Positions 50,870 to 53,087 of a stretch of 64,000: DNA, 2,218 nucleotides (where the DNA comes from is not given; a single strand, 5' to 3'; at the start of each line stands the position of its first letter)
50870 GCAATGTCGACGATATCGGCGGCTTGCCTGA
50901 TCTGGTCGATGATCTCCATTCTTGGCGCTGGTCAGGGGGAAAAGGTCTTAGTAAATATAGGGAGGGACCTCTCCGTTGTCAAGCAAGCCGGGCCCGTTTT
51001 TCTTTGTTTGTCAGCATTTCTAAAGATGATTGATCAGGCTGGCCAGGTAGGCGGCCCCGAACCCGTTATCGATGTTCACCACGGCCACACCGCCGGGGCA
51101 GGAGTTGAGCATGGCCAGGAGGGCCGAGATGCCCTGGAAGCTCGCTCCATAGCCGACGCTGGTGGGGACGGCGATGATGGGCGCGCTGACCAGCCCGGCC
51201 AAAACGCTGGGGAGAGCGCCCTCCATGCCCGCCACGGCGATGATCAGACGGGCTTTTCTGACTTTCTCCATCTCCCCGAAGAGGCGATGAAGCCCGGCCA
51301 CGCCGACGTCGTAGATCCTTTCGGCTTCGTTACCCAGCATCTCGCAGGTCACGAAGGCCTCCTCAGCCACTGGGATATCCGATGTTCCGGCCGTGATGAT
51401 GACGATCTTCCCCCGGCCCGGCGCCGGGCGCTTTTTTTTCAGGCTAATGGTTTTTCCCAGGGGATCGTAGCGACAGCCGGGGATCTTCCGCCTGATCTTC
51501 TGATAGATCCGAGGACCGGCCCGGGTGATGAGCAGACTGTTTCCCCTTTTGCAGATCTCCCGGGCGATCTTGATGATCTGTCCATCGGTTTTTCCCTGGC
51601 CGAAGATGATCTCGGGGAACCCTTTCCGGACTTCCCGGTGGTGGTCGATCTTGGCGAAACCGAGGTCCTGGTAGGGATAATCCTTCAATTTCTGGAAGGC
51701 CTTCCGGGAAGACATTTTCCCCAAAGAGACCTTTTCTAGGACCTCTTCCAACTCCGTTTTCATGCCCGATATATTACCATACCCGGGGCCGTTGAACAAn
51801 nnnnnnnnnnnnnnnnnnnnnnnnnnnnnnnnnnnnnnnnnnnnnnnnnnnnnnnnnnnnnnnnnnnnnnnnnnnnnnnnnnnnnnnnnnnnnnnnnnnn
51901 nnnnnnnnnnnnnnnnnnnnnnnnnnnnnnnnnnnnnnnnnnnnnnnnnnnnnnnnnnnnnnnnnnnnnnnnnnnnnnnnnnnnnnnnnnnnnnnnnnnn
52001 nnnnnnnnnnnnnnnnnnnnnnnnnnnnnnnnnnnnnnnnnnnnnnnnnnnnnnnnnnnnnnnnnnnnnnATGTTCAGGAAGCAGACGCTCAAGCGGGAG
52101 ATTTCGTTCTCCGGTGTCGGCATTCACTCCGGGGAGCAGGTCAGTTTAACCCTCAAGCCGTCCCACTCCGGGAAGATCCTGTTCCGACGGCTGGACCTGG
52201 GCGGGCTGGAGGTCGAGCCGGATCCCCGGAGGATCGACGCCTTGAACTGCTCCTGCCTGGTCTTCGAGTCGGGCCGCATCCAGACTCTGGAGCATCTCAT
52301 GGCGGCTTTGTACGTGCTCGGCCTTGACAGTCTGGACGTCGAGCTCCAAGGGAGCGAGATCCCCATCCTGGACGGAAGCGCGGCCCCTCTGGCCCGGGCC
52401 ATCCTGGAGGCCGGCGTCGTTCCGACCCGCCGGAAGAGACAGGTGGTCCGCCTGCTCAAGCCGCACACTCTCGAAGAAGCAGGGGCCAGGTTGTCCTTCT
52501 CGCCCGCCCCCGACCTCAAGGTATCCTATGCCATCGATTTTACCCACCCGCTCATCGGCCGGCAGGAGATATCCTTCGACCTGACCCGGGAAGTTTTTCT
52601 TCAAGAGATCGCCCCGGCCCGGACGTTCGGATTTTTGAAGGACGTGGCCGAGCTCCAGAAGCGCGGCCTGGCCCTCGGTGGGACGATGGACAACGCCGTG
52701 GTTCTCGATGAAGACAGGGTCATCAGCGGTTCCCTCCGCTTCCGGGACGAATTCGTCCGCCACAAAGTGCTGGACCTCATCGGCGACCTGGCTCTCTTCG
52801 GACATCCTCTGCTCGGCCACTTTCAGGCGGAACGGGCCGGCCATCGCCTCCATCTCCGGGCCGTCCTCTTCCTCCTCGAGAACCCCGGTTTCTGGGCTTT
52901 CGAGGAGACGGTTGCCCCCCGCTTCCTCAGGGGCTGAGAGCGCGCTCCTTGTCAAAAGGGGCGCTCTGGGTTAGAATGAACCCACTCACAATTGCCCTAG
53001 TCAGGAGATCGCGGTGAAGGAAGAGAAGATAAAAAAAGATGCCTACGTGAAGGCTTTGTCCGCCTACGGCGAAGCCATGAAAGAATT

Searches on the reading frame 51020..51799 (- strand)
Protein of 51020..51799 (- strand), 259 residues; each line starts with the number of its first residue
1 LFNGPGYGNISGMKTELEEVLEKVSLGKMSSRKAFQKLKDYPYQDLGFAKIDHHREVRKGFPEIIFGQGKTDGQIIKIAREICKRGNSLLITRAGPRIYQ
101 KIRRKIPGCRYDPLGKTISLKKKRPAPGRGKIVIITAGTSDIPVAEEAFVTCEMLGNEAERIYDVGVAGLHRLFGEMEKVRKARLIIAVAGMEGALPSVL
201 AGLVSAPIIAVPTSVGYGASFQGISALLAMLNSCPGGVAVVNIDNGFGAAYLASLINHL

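Call 17: search_protein_families(library=pfam, proteins=[window:51020-51799:-])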
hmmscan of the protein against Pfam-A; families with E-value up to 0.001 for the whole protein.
window:51020-51799:- (259 aa): 1 family
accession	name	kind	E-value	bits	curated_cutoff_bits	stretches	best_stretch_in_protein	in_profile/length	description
PF00731.26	AIRC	-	3.7e-18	65.9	30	1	131-256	1-126/148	AIR carboxylase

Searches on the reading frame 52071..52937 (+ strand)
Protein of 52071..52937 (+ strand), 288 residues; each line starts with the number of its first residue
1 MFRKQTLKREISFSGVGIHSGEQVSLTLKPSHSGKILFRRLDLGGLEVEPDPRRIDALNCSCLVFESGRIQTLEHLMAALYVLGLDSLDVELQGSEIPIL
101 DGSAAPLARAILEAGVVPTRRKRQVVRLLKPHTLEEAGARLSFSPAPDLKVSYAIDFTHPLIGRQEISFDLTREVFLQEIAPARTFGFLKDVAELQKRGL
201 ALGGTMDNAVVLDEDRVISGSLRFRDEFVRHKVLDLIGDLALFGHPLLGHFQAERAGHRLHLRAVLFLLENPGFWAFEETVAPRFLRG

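Call 17: search_protein_families(library=pfam, proteins=[window:52071-52937:+])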
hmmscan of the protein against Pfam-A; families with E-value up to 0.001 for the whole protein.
window:52071-52937:+ (288 aa): 1 family
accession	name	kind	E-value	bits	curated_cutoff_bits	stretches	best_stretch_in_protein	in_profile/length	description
PF03331.19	LpxC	-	6e-88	295.2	27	1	5-265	2-263/268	UDP-3-O-acyl N-acetylglycosamine deacetylase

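Call 52: find_encoding_contigs(protein=window:52071-52937:+, flank=3000, max_places=8)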
Protein window:52071-52937:+ (288 aa): 4 contigs read that carry it; 4 places shown.
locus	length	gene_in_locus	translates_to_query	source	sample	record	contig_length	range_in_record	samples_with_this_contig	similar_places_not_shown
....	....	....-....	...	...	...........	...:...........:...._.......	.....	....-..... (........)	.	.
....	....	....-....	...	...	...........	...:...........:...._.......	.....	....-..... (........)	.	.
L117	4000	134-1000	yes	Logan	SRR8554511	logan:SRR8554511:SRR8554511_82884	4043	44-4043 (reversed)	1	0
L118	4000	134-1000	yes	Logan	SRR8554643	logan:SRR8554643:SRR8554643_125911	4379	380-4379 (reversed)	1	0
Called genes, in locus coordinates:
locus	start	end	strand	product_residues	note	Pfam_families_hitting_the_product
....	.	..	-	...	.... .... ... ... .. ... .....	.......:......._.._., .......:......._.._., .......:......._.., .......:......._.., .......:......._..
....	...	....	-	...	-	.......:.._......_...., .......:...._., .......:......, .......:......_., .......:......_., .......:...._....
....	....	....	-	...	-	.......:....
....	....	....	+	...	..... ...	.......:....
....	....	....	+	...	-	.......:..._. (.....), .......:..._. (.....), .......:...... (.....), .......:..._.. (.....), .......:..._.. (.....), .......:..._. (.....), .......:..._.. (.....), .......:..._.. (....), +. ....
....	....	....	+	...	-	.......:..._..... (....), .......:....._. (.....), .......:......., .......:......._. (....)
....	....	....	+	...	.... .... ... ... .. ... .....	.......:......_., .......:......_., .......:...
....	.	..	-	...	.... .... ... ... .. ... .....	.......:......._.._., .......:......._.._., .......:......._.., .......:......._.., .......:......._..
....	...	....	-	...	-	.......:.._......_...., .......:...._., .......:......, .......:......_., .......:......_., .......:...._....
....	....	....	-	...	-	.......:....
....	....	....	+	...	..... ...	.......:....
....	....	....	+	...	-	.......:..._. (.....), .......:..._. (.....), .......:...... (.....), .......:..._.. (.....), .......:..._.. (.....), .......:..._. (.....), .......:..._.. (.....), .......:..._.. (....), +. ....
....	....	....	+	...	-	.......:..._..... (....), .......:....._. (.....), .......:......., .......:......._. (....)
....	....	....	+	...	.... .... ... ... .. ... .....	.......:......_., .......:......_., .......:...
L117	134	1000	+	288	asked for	PF03331:LpxC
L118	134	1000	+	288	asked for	PF03331:LpxC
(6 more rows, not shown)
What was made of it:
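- Logan contigs break at the element (call 52).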

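Call 54: find_homologous_proteins(query=window:52071-52937:+, max_evalue=1e-60)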
Query window:52071-52937:+ (288 aa): 3474 proteins with E <= 1e-60 among 8000 candidates; the best 120 are listed.
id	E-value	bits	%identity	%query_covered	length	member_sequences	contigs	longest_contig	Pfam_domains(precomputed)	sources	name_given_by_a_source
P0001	2.7e-183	626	100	100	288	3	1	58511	PF03331.20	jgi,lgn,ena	-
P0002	3.6e-174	596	94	100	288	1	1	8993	PF03331.20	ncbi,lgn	ncbi:MAG: UDP-3-O-acyl-N-acetylglucosamine deacetylase [Candidatus Aminicenantales bacterium]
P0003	5.0e-173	592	94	100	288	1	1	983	PF03331.20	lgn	-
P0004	5.8e-166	569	89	100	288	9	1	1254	PF03331.20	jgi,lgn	jgi:UDP-3-O-[3-hydroxymyristoyl] N-acetylglucosamine deacetylase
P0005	3.9e-165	566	89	100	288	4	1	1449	PF03331.20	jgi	jgi:UDP-3-O-[3-hydroxymyristoyl] N-acetylglucosamine deacetylase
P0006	1.2e-162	558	88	100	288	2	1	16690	PF03331.20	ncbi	-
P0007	3.4e-161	553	87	100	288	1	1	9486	PF03331.20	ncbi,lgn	ncbi:MAG: UDP-3-O-acyl-N-acetylglucosamine deacetylase [Candidatus Aminicenantales bacterium]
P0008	3.9e-161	553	86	100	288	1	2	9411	PF03331.20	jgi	jgi:UDP-3-O-[3-hydroxymyristoyl] N-acetylglucosamine deacetylase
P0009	8.7e-158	542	84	100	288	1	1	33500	PF03331.20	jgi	jgi:UDP-3-O-[3-hydroxymyristoyl] N-acetylglucosamine deacetylase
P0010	7.3e-156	536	84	99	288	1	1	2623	PF03331.20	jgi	jgi:UDP-3-O-[3-hydroxymyristoyl] N-acetylglucosamine deacetylase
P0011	8.3e-156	536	83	100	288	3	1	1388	PF03331.20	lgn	-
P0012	5.3e-155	533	83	100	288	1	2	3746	PF03331.20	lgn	-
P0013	4.6e-154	530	84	100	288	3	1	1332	PF03331.20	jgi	jgi:UDP-3-O-[3-hydroxymyristoyl] N-acetylglucosamine deacetylase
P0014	5.4e-154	530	84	100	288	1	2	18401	PF03331.20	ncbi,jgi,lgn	-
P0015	2.3e-152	524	82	100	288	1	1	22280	PF03331.20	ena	-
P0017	5.0e-148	510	79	100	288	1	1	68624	PF03331.20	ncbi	-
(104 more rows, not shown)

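Call 55: find_encoding_contigs(protein=P0002, flank=2500, max_places=2)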
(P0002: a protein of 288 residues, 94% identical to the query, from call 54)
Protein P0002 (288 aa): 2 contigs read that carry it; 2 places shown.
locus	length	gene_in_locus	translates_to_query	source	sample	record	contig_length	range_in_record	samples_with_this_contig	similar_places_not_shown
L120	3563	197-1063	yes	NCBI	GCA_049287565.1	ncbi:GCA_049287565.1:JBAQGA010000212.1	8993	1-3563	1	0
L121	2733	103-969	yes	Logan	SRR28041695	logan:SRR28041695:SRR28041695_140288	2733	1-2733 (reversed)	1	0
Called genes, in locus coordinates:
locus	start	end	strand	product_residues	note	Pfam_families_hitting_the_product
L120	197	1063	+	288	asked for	PF03331:LpxC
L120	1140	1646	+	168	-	PF00515:TPR_1 (faint), PF12895:ANAPC3 (faint), PF13424:TPR_12 (faint), PF07719:TPR_2 (faint), PF13181:TPR_8 (faint), PF13428:TPR_14 (faint), PF21033:RMD1-3 (weak), PF14559:TPR_19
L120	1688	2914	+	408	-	PF25084:LbH_EIF2B (faint), PF25087:GMPPB_C (faint), PF00132:Hexapep, PF14602:Hexapep_2 (weak)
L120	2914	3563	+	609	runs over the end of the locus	PF13522:GATase_6, PF13537:GATase_7, PF01380:SIS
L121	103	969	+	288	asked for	PF03331:LpxC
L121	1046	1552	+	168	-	PF00515:TPR_1 (faint), PF12895:ANAPC3 (faint), PF13424:TPR_12 (faint), PF07719:TPR_2 (faint), PF13181:TPR_8 (faint), PF13428:TPR_14 (faint), PF21033:RMD1-3 (weak), PF14559:TPR_19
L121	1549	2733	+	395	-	?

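Call 56: find_encoding_contigs(protein=P0006, flank=2500, max_places=2)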
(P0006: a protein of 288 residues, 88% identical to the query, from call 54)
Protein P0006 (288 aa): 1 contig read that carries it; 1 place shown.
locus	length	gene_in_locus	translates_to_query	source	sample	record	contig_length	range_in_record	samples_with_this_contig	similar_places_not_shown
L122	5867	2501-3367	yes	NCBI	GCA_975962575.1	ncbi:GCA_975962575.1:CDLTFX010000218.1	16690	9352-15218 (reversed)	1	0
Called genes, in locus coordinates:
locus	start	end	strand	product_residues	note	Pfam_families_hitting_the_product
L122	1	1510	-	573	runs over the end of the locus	PF01807:Zn_ribbon_DnaG, PF08275:DNAG_N, PF01751:Toprim, PF13155:Toprim_2, PF13662:Toprim_4, PF10410:DnaB_bind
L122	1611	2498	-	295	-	PF00731:AIRC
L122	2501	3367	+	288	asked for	PF03331:LpxC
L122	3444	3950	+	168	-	PF12895:ANAPC3 (faint), PF00515:TPR_1 (faint), PF07719:TPR_2 (faint), PF13428:TPR_14 (faint), PF13424:TPR_12 (faint), PF21033:RMD1-3 (faint), PF14559:TPR_19, PF13181:TPR_8 (weak), +1 more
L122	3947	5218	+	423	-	PF25084:LbH_EIF2B (weak), PF25087:GMPPB_C (weak), PF00132:Hexapep (weak), PF14602:Hexapep_2 (faint), PF00132:Hexapep (weak)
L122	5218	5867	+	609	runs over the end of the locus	PF13522:GATase_6, PF13537:GATase_7, PF01380:SIS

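Call 57: find_encoding_contigs(protein=P0009, flank=2500, max_places=2)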
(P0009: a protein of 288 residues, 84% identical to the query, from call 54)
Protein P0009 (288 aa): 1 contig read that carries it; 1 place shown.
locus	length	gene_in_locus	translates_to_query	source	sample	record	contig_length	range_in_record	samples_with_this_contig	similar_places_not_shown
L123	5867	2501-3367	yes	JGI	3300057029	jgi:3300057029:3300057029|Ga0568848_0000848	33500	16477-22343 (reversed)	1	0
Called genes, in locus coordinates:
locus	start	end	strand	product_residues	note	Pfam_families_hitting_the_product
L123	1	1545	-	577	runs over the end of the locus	PF01807:Zn_ribbon_DnaG, PF08275:DNAG_N, PF13662:Toprim_4, PF01751:Toprim, PF13155:Toprim_2, PF10410:DnaB_bind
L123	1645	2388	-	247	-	PF00731:AIRC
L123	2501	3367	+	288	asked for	PF03331:LpxC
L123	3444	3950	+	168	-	PF13176:TPR_7 (faint), PF13181:TPR_8 (faint), PF13414:TPR_11 (faint), PF00515:TPR_1 (faint), PF13424:TPR_12 (weak), PF21033:RMD1-3 (weak), PF12895:ANAPC3 (weak), PF14559:TPR_19, +4 more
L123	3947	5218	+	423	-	PF25084:LbH_EIF2B (faint), PF25087:GMPPB_C (weak), PF00132:Hexapep, PF14602:Hexapep_2 (weak)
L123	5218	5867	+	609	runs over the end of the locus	PF13522:GATase_6, PF13537:GATase_7, PF01380:SIS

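Call 58: find_encoding_contigs(protein=P0014, flank=2500, max_places=2)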
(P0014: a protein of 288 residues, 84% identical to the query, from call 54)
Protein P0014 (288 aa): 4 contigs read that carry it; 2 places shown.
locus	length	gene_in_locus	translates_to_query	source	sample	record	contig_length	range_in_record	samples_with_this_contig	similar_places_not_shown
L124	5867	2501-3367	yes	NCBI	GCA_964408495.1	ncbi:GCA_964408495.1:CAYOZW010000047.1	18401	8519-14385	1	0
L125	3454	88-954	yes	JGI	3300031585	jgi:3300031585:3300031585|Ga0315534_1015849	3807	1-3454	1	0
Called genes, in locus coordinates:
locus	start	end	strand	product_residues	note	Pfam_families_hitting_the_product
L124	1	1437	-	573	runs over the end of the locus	PF01807:Zn_ribbon_DnaG, PF08275:DNAG_N, PF01751:Toprim, PF13155:Toprim_2, PF13662:Toprim_4, PF10410:DnaB_bind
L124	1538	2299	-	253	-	PF00731:AIRC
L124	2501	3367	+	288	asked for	PF03331:LpxC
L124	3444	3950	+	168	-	PF00515:TPR_1 (faint), PF07719:TPR_2 (faint), PF13432:TPR_16 (faint), PF13181:TPR_8 (faint), PF13424:TPR_12 (faint), PF21033:RMD1-3 (weak), PF13414:TPR_11 (weak), PF14559:TPR_19, +1 more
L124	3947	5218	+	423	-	PF25084:LbH_EIF2B (weak), PF25087:GMPPB_C (faint), PF14602:Hexapep_2 (faint), PF00132:Hexapep (weak)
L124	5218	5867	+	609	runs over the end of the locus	PF13522:GATase_6, PF13537:GATase_7, PF01380:SIS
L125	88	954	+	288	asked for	PF03331:LpxC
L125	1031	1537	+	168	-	PF00515:TPR_1 (faint), PF07719:TPR_2 (faint), PF13432:TPR_16 (faint), PF13181:TPR_8 (faint), PF13424:TPR_12 (faint), PF21033:RMD1-3 (weak), PF13414:TPR_11 (weak), PF14559:TPR_19, +1 more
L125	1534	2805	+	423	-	PF25084:LbH_EIF2B (weak), PF25087:GMPPB_C (faint), PF14602:Hexapep_2 (faint), PF00132:Hexapep (weak)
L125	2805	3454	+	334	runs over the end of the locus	?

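Call 59: find_encoding_contigs(protein=P0017, flank=2500, max_places=2)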
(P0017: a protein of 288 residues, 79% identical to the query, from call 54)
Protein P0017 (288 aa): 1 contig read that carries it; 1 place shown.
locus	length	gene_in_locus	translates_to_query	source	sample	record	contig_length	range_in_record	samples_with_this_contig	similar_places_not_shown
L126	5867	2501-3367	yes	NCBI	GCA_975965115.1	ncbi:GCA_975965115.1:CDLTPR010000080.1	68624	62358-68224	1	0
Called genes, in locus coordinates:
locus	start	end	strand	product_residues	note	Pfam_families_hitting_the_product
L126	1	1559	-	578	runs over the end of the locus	PF01807:Zn_ribbon_DnaG, PF08275:DNAG_N, PF13662:Toprim_4, PF01751:Toprim, PF13155:Toprim_2, PF10410:DnaB_bind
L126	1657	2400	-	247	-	PF00731:AIRC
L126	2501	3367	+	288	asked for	PF03331:LpxC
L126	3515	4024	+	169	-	PF00515:TPR_1 (faint), PF07719:TPR_2 (faint), PF12895:ANAPC3 (faint), PF13428:TPR_14 (faint), PF13176:TPR_7 (faint), PF13424:TPR_12 (faint), PF21033:RMD1-3 (faint), PF14559:TPR_19, +1 more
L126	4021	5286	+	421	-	PF12804:NTP_transf_3 (weak), PF14602:Hexapep_2 (faint), PF25084:LbH_EIF2B (faint), PF25087:GMPPB_C, PF00132:Hexapep (weak)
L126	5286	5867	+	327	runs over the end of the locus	?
